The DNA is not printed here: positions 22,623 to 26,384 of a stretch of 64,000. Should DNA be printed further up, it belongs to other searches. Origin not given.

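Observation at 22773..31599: Tightly coupled operon of a 114-aa protein, an M6-like lipoprotein metalloprotease and two giant paralogous proteins of no recognisable family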

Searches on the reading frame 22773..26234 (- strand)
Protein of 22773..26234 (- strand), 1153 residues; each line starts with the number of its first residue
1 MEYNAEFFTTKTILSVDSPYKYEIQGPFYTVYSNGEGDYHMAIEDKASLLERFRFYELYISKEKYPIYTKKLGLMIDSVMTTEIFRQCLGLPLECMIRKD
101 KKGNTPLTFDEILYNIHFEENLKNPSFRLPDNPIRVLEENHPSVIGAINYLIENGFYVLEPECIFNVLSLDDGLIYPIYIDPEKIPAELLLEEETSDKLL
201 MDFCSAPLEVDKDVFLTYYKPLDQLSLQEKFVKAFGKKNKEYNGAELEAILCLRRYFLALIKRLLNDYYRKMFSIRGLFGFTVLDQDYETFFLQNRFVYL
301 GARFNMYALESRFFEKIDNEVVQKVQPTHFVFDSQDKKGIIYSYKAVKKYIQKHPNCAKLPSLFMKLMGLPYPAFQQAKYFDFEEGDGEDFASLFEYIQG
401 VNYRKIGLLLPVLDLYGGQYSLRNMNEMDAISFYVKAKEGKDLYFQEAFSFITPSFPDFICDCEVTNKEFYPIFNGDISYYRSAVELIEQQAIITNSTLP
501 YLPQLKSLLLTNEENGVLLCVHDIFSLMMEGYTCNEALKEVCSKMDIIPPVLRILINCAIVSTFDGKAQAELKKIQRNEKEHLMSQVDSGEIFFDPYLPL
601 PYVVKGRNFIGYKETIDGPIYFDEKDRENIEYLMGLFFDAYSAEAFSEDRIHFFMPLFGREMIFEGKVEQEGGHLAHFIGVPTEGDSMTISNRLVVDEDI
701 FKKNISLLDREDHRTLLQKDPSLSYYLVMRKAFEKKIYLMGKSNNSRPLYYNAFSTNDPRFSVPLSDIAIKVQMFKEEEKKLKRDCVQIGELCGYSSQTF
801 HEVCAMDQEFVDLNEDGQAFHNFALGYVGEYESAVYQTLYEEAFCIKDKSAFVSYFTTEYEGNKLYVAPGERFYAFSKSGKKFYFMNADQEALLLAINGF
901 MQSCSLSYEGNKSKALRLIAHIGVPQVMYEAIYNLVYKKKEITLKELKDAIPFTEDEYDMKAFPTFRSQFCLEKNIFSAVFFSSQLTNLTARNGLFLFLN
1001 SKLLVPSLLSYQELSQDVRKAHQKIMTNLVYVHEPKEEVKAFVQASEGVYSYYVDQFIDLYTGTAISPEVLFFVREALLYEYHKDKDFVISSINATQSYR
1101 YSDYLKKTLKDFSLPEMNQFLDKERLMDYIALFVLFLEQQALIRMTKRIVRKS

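Call 3: search_protein_families(library=pfam, proteins=[window:22773-26234:-], max_evalue=1)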
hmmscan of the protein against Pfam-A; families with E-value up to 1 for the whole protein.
window:22773-26234:- (1153 aa): 0 families

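Call 4: search_protein_families(library=ncbifam, proteins=[window:22773-26234:-], max_evalue=1)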
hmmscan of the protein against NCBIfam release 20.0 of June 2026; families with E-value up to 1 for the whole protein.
window:22773-26234:- (1153 aa): 0 families

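Call 5: search_protein_families(library=padloc, proteins=[window:22773-26234:-], max_evalue=1)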
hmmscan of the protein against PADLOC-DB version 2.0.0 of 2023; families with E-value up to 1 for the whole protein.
window:22773-26234:- (1153 aa): 0 families

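Call 10: find_homologous_proteins(query=window:22773-26234:-)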
Query window:22773-26234:- (1153 aa): 22 proteins with E <= 0.001 among 6246 candidates.
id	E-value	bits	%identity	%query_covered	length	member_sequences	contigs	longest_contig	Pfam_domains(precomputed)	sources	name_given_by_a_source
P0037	0.0e+0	2601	99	100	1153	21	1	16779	-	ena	-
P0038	1.7e-202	694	37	100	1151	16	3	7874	-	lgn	-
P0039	5.1e-200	686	36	100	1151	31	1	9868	-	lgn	-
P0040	1.7e-191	657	35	100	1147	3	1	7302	-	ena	-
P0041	7.6e-179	615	33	100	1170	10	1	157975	-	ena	-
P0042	5.4e-173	596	34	100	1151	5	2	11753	-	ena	-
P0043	4.8e-165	570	33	100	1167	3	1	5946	-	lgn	-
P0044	5.2e-161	556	33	100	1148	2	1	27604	-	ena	-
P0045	3.3e-157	544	31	100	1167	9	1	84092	-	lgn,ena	-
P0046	4.2e-138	481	31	99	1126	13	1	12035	-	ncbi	-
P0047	6.4e-135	470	32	97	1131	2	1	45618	-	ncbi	-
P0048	5.6e-133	464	31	99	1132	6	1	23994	-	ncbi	-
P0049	2.6e-117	412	30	98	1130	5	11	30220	-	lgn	-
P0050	4.5e-106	374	29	100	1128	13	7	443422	-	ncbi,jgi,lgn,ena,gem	-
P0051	3.9e-105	371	28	100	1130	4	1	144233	-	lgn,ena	-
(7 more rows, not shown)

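Call 22: search_solved_structures(query=A2, max_evalue=10)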
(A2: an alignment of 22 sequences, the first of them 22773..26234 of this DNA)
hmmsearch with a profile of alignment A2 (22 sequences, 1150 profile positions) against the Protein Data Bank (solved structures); distinct sequences matched with E-value up to 10: 7.
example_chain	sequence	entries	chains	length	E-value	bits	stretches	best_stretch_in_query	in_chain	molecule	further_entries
6l35_I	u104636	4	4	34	0.13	13.3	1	357-383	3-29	Photosystem I reaction center subunit VIII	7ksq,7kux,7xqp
8htu_I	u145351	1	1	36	0.16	13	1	357-383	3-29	Photosystem I reaction center subunit VIII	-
8xls_I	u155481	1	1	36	0.22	12.5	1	357-386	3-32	Photosystem I reaction center subunit VIII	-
8zeh_i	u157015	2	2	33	0.24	12.5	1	358-385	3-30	Photosystem I reaction center subunit VIII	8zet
9lut_I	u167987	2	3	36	0.36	11.8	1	357-383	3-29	Photosystem I reaction center subunit VIII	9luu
6igz_I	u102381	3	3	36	0.48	11.4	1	356-381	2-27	PsaI | Photosystem I reaction center subunit VIII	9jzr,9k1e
6l4u_I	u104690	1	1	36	0.65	11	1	357-383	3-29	Photosystem I reaction center subunit VIII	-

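Call 23: search_protein_families(library=phrogs, proteins=[window:22773-26234:-], max_evalue=1)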
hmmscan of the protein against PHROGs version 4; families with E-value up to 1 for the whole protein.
window:22773-26234:- (1153 aa): 1 family
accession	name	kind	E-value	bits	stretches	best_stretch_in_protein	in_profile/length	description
phrog_22501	-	unknown function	0.22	12.7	1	835-864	24-53/77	-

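Call 67: predict_structure(alignment_id=A2)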
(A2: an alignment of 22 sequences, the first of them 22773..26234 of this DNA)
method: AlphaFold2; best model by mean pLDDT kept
length: 1153 residues; sequences in the alignment: 22
mean_pLDDT: 84.3   pTM: 0.83
mean pLDDT of the five models: 84.3, 83.5, 81.1, 80.5, 79.1
residues with pLDDT >= 90: 477; 70-90: 535; 50-70: 109; < 50: 32
segments of 3 or more residues with pLDDT < 50: 72-78, 686-694, 784-790, 809-811
pLDDT, mean of each block of 10 residues (from residue 1): 77 80 88 87 91 89 74 49 85 86 82 90 63 73 87 89 70 70 91 91 92 94 94 79 87 93 91 81 90 90 92 93 92 93 94 86 94 95 91 94 84 87 65 81 80 75 81 91 89 78 88 91 94 94 90 88 87 75 74 94 92 90 92 80 55 81 72 70 59 61 94 94 92 90 85 72 90 83 47 75 66 68 89 94 88 92 92 93 94 92 64 87 93 88 92 91 86 72 85 87 77 85 76 89 91 93 87 94 92 79 88 84 90 92 86 65
secondary structure, 60 per line:
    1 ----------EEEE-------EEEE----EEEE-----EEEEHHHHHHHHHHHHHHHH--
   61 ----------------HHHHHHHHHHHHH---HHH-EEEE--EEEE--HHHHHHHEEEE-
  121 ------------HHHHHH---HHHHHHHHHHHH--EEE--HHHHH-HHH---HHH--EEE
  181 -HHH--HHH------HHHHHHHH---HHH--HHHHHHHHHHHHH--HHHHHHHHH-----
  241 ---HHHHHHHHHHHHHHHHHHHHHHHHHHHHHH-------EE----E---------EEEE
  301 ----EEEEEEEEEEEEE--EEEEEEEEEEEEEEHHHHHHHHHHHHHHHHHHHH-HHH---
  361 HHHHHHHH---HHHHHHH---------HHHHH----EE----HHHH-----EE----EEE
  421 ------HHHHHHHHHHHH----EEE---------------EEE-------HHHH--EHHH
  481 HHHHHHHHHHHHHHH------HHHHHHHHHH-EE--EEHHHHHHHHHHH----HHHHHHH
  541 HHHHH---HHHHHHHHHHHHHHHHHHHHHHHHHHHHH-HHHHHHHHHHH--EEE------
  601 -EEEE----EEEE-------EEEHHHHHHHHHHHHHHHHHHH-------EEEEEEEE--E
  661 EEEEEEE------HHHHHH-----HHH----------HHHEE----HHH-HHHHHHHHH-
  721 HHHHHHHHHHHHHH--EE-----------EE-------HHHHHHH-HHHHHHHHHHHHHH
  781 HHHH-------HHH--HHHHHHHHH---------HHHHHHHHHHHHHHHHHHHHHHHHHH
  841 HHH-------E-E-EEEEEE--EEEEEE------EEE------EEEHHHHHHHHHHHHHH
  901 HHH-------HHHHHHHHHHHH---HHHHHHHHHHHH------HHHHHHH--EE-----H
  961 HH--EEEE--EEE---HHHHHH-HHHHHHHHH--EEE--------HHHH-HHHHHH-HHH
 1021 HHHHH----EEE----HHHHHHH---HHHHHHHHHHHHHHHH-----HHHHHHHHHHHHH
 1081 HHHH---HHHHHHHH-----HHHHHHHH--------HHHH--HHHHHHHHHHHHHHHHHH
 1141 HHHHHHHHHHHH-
elements in order (helices of 4 or more, strands of 3 or more residues): E11-14 E22-25 E30-33 E39-42 H43-58 H77-89 E97-100 E103-106 H109-115 E116-119 H133-138 H142-153 E156-158 H161-165 E178-180 H196-203 H212-224 H227-235 H244-273 E297-300 E305-317 E320-333 H334-353 H361-368 H372-378 H388-392 H403-406 E418-420 H427-438 E443-445 E461-463 H471-474 H478-495 H502-511 H519-529 H534-545 H549-577 H579-589 E592-594 E602-605 E610-613 E621-623 H624-642 E650-657 E660-667 H674-679 H711-719 H721-734 H759-765 H767-784 H797-805 H815-843 E855-860 E863-868 E875-877 E884-886 H887-903 H911-922 H926-937 H944-950 E965-968 E971-973 H977-982 H984-992 E995-997 H1006-1009 H1011-1016 H1018-1025 E1030-1032 H1037-1043 H1047-1062 H1068-1084 H1088-1095 H1101-1108 H1117-1120 H1123-1152

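Call 71: fold_search(model_id=the predicted structure, library=pdb)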
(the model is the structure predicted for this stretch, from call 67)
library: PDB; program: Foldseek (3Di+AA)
matches with E <= 10: 34; with E <= 0.001: 0
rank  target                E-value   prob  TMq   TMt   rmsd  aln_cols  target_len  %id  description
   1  4q9j_A                8.3e-01  0.02  0.07  0.06  44.3      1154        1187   10  P-glycoprotein cocrystallised with QZ-Val (released 2015-03-04)
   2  1t6p_E                9.3e-01  0.05  0.08  0.10  23.8       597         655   12  Crystal Structure of Phenylalanine Ammonia Lyase from Rhodosporidium toruloides (released 2004-10-12)
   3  6ujr                  1.3e+00  0.03  0.07  0.07  42.5       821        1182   11  P-glycoprotein mutant-F724A and C952A-with BDE100 (released 2020-05-27)
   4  1t6p_A                1.5e+00  0.04  0.07  0.10  23.7       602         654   12  Crystal Structure of Phenylalanine Ammonia Lyase from Rhodosporidium toruloides (released 2004-10-12)
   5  4m1m_B                1.6e+00  0.01  0.08  0.08  42.1       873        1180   11  Corrected Structure of Mouse P-glycoprotein (released 2013-11-13)
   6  8sba                  2.4e+00  0.01  0.06  0.06  41.8      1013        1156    9  CryoEM structure of P-Glycoprotein in inward facing 2 state under continuous turnover conditions with vinblastine (released 2025-04-23)
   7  5ko2_A                4.0e+00  0.01  0.06  0.06  43.4      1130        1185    8  Mouse pgp 34 linker deleted mutant Hg derivative (released 2016-11-30)
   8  8j2y_A                4.2e+00  0.21  0.07  0.19   7.3       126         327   14  Acidimicrobiaceae bacterium photocobilins protein, dark state (released 2024-04-10)
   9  1t6p_D                4.3e+00  0.02  0.08  0.10  22.5       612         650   11  Crystal Structure of Phenylalanine Ammonia Lyase from Rhodosporidium toruloides (released 2004-10-12)
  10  4q9h                  4.3e+00  0.01  0.07  0.07  44.2      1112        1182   11  P-glycoprotein at 3.4 A resolution (released 2015-03-04)
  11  4akv_A                4.7e+00  0.02  0.05  0.11  26.8       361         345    7  Crystal structure of human sorting nexin 33 (SNX33) (released 2012-08-01)
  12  2ht2_A                4.9e+00  0.01  0.06  0.10  24.4       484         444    7  Structure of the Escherichia coli ClC chloride channel Y445H mutant and Fab complex (released 2006-09-19)
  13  4jkv_A                5.1e+00  0.02  0.09  0.15  24.9       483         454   11  Structure of the human smoothened 7TM receptor in complex with an antitumor agent (released 2013-04-24)
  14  7upp_A                5.1e+00  0.02  0.06  0.12  20.2       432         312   11  Crystal structure of designed heterotrimeric assembly DHT03_2arm_A21/B21/C long (released 2022-12-14)
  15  1t6p_F                5.1e+00  0.02  0.06  0.09  24.1       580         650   12  Crystal Structure of Phenylalanine Ammonia Lyase from Rhodosporidium toruloides (released 2004-10-12)
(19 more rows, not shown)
